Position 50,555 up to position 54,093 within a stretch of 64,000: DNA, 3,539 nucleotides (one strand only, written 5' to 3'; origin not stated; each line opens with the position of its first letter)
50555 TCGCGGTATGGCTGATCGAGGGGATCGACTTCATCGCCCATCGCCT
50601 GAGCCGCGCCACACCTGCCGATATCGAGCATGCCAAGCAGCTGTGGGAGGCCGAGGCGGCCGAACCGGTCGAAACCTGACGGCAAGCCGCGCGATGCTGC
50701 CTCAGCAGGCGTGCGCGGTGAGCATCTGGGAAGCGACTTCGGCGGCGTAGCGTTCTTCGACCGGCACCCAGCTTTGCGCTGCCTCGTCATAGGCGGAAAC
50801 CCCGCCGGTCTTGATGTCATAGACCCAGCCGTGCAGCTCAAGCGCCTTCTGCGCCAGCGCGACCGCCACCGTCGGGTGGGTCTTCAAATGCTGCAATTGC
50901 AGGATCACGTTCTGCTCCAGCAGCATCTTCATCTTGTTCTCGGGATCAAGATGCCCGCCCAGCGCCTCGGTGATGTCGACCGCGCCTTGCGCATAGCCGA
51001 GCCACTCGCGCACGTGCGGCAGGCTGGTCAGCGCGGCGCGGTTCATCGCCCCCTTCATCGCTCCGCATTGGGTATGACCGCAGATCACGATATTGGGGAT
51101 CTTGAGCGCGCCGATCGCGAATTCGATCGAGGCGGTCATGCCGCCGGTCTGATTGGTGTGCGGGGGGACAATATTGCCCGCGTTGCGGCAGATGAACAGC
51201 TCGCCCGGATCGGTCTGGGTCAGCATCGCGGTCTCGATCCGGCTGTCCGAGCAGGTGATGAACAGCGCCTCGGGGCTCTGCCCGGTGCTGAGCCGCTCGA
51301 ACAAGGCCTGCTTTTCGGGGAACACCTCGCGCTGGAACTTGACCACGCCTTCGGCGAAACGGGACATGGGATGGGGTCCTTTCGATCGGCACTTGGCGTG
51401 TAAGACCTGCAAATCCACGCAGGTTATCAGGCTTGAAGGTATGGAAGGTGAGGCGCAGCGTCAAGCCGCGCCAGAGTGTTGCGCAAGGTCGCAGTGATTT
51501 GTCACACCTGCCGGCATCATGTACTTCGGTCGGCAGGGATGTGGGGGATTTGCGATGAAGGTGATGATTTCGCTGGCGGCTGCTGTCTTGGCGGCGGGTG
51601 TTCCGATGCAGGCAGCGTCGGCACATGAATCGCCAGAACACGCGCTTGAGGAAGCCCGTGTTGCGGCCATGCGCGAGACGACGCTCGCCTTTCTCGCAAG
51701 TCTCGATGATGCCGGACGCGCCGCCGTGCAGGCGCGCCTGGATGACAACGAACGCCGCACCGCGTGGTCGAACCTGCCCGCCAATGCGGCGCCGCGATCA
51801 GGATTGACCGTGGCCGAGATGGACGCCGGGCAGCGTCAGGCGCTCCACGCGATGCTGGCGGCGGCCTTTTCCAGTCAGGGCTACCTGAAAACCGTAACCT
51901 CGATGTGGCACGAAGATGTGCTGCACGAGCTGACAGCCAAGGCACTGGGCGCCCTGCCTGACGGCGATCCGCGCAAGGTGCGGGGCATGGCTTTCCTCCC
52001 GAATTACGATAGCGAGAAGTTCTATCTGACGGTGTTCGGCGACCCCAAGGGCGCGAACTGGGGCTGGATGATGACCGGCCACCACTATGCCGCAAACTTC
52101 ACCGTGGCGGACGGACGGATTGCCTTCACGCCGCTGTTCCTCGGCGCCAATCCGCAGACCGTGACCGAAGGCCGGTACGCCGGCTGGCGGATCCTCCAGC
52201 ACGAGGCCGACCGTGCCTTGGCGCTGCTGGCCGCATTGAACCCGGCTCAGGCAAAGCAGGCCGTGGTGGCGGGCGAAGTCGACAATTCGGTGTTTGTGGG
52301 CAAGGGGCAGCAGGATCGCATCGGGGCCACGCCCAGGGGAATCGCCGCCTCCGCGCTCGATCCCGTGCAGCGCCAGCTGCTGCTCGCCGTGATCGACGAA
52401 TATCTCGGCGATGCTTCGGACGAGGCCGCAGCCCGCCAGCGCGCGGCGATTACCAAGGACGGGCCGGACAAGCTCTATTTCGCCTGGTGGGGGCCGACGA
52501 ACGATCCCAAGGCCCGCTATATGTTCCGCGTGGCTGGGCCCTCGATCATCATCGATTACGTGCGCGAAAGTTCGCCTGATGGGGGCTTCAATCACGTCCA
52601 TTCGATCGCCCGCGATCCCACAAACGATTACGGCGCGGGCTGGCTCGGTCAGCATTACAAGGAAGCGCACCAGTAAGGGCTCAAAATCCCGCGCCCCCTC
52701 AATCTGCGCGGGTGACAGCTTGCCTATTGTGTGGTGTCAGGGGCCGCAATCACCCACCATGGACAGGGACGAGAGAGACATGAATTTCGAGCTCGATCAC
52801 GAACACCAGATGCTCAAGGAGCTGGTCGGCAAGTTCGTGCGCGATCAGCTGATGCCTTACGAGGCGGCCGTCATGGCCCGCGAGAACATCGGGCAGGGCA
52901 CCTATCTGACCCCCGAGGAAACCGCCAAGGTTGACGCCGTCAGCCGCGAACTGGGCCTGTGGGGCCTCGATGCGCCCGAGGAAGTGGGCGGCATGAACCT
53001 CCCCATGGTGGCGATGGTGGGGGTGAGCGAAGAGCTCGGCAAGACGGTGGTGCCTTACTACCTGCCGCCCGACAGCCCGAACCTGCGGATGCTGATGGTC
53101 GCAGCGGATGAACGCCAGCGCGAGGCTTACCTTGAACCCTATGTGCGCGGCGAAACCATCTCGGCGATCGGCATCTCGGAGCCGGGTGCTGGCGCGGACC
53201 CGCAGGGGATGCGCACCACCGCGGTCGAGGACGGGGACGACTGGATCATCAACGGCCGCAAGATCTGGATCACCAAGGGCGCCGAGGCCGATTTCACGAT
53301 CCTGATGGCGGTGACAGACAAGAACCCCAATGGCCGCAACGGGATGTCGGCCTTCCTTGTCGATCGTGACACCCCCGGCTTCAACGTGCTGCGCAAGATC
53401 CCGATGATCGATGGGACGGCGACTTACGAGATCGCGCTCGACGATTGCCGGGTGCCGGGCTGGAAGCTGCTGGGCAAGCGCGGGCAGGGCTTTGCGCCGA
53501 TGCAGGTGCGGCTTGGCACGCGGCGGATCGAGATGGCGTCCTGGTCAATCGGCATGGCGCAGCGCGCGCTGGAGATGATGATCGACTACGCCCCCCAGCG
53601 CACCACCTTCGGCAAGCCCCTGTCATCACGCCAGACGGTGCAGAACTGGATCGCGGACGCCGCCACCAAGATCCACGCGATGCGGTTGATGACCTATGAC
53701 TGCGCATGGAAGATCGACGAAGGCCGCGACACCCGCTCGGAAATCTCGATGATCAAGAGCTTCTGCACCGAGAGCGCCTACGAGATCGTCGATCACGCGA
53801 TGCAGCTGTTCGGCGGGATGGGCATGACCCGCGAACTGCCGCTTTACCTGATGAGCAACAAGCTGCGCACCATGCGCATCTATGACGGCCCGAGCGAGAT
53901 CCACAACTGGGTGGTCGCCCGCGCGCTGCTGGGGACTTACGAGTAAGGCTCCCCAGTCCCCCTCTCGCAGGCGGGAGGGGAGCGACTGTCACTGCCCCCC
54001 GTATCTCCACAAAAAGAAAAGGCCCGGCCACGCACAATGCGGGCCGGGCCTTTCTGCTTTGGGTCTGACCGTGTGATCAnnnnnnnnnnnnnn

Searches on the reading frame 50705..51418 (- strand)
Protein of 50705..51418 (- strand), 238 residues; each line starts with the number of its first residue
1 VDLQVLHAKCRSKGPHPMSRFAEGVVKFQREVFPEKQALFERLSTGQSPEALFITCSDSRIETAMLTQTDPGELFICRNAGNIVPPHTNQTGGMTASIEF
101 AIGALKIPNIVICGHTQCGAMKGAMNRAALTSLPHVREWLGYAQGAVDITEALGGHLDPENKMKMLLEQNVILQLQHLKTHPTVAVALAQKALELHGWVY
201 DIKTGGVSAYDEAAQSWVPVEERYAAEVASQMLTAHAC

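Call 15: search_protein_families(library=ncbifam, proteins=[window:50705-51418:-])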
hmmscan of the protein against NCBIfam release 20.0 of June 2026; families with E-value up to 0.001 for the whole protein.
window:50705-51418:- (238 aa): 2 families
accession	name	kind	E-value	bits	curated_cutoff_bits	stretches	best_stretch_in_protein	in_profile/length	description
NF007756.0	PRK10437.1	equivalog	7.5e-32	110.6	251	1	30-231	16-212/220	carbonate dehydratase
NF011765.0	PRK15219.1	subfamily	6.7e-18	65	221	1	21-208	60-242/245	carbonic anhydrase family protein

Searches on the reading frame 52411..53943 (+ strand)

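Call 15: search_protein_families(library=ncbifam, proteins=[window:52411-53943:+])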
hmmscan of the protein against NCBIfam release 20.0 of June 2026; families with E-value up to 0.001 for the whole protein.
window:52411-53943:+ (511 aa): 21 families
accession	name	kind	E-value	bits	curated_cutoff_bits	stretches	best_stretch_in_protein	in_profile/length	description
NF042972.1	AcrlCoAredClosAcrC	equivalog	3.7e-74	249.7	640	1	124-507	1-377/378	acryloyl-CoA reductase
NF008997.0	PRK12341.1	equivalog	1.2e-62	212.1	537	1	124-510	1-380/382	acyl-CoA dehydrogenase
NF045552.1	GlutCoADH_Des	equivalog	1.7e-60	205.2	470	1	124-509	1-382/387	glutaryl-CoA dehydrogenase Acd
NF043006.1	CyhCrbnylCoADH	equivalog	1.2e-57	195.6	650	1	134-506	10-375/380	cyclohexane-1-carbonyl-CoA dehydrogenase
NF053553.1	prodigi_MBC_PigA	equivalog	1.4e-52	179.1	500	1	124-506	1-379/381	prodigiosin MBC biosynthesis dehydrogenase PigA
NF058590.1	AcCoDHFadEBacil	equivalog_domain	5.9e-51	173.7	600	2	127-437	20-322/586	acyl-CoA dehydrogenase FadE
NF002885.1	PRK03354.1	equivalog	7.4e-51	173.3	540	1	179-510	47-377/378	crotonobetainyl-CoA dehydrogenase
NF045652.1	ProlPCPDhRedW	equivalog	9.9e-48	162.8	650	1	168-506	30-373/376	L-prolyl-[peptidyl-carrier protein] dehydrogenase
NF042439.1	SulpropCoADesulf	equivalog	3.9e-46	157.5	600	1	179-508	34-372/379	3-sulfinopropanoyl-CoA desulfinase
TIGR03207.1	cyc_hxne_CoA_dh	equivalog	3.1e-38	131.5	575.35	1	155-505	15-370/372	cyclohexanecarboxyl-CoA dehydrogenase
NF052270.1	Staph_DH_FadE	equivalog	1e-26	93.6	600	1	228-509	117-396/400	acyl-CoA dehydrogenase FadE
TIGR03203.1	pimD_small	equivalog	3.1e-26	92.4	652.7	1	174-498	42-368/378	pimeloyl-CoA dehydrogenase small subunit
TIGR03204.1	pimC_large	equivalog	3.7e-26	91.9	623.85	1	129-442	5-310/395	pimeloyl-CoA dehydrogenase large subunit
NF049984.1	Rv1679_FadE16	equivalog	3.9e-17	62.5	600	1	174-478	30-337/371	Rv1679 family acyl-CoA dehydrogenase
NF007000.1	PRK09463.1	subfamily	6.4e-15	54.5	600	1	225-474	133-400/726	acyl-CoA dehydrogenase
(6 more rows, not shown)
